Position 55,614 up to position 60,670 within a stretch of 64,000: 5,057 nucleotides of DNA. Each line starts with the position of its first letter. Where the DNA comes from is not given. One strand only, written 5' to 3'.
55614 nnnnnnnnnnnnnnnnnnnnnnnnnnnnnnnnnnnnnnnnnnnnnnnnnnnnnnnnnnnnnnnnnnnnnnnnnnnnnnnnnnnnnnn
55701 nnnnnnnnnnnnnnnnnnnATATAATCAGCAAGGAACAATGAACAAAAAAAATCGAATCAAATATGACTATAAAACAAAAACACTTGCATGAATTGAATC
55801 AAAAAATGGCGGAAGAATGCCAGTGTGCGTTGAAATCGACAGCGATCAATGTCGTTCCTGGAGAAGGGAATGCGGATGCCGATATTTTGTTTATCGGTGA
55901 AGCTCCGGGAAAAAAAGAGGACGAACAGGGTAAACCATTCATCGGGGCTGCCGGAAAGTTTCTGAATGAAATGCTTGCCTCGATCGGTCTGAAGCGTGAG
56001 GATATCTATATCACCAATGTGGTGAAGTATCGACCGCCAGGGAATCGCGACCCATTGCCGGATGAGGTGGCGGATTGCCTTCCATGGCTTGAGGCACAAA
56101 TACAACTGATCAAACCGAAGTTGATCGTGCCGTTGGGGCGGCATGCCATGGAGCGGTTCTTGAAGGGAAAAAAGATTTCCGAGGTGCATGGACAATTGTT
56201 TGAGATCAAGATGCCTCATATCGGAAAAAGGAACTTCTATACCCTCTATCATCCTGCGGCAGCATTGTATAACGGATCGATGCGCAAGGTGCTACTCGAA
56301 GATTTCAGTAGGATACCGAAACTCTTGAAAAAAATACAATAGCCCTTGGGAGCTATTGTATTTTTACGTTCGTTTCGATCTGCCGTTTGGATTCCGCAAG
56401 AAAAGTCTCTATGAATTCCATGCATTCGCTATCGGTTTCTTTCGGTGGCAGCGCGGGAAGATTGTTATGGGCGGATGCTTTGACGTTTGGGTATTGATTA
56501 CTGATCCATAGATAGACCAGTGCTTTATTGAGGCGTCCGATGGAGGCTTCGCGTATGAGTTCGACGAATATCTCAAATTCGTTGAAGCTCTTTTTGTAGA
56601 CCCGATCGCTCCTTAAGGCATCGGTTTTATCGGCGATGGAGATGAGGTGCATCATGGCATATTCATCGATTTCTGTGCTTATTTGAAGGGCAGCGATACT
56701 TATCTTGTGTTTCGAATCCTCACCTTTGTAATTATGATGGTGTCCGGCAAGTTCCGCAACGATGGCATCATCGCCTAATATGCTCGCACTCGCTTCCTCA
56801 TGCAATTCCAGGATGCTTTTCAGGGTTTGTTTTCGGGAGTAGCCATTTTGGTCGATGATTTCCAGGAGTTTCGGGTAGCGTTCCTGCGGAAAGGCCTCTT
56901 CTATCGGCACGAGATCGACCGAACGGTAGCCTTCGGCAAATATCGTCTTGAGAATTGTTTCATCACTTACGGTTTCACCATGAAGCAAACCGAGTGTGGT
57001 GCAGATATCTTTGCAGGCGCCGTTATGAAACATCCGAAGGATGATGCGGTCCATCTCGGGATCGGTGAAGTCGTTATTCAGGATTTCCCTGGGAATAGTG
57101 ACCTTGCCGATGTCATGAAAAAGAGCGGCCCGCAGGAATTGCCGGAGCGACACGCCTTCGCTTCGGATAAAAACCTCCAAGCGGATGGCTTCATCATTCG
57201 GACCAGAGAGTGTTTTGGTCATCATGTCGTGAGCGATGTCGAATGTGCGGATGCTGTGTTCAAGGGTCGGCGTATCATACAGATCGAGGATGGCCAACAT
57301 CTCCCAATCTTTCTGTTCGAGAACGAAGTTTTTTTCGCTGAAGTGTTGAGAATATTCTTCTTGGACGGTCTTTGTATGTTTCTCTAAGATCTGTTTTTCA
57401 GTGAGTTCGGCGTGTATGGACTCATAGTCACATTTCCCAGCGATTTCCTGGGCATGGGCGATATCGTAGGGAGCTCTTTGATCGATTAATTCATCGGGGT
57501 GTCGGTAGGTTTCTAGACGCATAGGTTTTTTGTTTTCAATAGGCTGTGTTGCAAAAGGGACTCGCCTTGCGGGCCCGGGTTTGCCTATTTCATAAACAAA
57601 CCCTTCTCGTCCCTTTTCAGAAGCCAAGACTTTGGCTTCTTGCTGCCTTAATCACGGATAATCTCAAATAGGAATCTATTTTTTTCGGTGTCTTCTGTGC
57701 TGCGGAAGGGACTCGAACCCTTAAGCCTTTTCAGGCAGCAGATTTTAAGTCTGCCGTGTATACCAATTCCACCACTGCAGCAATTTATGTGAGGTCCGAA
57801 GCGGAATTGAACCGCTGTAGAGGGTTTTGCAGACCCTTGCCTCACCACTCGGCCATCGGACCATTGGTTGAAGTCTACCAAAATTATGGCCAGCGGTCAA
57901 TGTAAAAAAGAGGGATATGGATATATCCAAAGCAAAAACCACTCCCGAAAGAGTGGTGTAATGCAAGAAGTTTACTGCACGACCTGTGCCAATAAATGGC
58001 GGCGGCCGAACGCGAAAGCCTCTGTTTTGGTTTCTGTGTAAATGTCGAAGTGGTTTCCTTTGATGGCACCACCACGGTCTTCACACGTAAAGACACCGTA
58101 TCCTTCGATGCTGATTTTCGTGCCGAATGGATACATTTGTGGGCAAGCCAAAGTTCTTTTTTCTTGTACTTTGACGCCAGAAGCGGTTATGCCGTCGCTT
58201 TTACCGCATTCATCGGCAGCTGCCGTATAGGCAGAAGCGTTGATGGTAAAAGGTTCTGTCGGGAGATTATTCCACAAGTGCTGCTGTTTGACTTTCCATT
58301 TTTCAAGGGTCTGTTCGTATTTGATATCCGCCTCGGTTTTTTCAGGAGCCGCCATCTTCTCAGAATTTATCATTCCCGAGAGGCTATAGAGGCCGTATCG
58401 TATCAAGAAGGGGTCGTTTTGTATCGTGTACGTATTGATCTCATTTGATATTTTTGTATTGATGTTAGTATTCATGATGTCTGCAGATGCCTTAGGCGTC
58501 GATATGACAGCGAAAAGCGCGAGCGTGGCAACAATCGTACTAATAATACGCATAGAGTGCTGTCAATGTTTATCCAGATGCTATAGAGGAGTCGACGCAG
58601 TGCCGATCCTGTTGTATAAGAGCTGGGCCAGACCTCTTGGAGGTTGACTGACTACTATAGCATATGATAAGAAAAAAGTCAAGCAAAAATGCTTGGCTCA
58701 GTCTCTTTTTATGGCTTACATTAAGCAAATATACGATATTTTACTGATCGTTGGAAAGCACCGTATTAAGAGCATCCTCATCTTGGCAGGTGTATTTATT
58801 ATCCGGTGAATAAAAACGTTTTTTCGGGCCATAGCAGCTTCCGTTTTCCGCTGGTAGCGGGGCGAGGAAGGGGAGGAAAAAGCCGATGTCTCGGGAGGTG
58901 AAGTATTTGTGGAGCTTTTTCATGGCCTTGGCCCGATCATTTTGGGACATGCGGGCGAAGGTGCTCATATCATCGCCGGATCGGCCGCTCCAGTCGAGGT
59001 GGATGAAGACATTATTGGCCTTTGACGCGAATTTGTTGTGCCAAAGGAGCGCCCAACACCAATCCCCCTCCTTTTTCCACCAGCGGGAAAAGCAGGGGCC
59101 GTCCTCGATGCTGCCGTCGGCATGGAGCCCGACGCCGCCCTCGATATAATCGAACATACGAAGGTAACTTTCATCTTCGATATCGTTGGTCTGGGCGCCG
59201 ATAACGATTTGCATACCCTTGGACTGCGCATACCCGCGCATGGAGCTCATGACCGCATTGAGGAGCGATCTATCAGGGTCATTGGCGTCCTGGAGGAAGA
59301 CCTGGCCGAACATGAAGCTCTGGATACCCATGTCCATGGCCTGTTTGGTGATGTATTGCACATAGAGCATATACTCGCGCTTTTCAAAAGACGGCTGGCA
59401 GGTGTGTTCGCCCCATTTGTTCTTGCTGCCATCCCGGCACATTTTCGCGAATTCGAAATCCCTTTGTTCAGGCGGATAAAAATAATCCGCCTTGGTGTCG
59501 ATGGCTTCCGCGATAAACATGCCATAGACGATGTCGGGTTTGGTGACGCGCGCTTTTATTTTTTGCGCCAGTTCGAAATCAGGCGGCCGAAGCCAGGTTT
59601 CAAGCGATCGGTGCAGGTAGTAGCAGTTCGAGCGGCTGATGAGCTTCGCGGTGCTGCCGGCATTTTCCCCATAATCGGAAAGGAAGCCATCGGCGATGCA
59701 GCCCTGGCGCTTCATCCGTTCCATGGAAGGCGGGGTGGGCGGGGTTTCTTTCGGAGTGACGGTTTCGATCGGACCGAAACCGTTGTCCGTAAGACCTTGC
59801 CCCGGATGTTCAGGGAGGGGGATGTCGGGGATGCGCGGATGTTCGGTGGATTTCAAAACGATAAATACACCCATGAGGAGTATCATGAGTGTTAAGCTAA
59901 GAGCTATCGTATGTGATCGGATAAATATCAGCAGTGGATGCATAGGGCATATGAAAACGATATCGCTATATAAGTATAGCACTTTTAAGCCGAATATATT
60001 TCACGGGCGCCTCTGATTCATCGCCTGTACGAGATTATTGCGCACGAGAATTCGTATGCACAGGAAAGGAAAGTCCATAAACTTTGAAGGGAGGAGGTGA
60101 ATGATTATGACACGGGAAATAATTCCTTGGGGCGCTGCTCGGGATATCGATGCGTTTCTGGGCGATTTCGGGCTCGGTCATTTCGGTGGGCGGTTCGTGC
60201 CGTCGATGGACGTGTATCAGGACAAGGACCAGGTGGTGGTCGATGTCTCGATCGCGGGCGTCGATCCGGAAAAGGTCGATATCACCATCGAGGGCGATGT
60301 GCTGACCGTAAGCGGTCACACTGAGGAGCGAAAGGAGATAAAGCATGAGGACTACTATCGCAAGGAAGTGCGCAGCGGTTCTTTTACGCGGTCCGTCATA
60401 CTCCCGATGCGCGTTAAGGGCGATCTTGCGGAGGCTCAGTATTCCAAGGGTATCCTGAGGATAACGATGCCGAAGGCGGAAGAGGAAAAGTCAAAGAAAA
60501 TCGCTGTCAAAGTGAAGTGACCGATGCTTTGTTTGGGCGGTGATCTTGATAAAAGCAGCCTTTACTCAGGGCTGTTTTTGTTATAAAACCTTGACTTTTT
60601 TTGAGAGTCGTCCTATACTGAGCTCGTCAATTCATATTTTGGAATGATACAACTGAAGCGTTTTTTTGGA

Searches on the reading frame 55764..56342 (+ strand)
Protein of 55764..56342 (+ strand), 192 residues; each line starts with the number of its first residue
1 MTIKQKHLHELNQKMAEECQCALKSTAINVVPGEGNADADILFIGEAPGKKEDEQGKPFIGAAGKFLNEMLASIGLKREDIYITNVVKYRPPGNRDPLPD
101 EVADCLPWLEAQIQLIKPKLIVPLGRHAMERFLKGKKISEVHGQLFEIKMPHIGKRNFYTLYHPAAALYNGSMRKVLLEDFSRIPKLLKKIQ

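Call 12: search_protein_families(library=pfam, proteins=[window:55764-56342:+])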
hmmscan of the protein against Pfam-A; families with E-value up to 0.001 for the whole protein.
window:55764-56342:+ (192 aa): 1 family
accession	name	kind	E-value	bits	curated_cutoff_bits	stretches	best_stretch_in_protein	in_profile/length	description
PF03167.25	UDG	-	8.7e-40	136.5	24.3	1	32-175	1-129/141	Uracil DNA glycosylase superfamily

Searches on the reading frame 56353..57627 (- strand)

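Call 12: search_protein_families(library=pfam, proteins=[window:56353-57627:-])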
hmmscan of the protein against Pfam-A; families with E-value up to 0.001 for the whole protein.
window:56353-57627:- (424 aa): 1 family
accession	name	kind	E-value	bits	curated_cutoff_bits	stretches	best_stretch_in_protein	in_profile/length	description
PF01966.28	HD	-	6.3e-07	30.1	22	1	121-190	1-49/116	HD domain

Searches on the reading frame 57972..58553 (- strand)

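Call 12: search_protein_families(library=pfam, proteins=[window:57972-58553:-])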
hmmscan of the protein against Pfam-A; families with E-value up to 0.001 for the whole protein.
window:57972-58553:- (193 aa): 1 family
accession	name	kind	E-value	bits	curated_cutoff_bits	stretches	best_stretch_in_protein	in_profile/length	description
PF06725.17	3D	-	9.5e-12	45.4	23.8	1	138-186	7-65/72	3D domain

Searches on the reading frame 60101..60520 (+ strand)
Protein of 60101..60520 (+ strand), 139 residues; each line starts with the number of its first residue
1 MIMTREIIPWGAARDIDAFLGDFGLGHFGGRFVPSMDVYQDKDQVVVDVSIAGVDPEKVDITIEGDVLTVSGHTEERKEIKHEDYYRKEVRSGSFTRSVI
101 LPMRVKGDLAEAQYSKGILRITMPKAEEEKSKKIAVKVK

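Call 12: search_protein_families(library=pfam, proteins=[window:60101-60520:+])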
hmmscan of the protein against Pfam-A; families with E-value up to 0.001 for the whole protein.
window:60101-60520:+ (139 aa): 2 families
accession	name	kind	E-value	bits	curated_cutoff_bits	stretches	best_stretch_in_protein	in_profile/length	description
PF00011.27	HSP20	-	1.1e-18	67.6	20.8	1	38-137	2-100/102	Hsp20/alpha crystallin family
PF17886.7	ArsA_HSP20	-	1.1e-07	31.7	22.5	1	43-123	2-63/63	HSP20-like domain found in ArsA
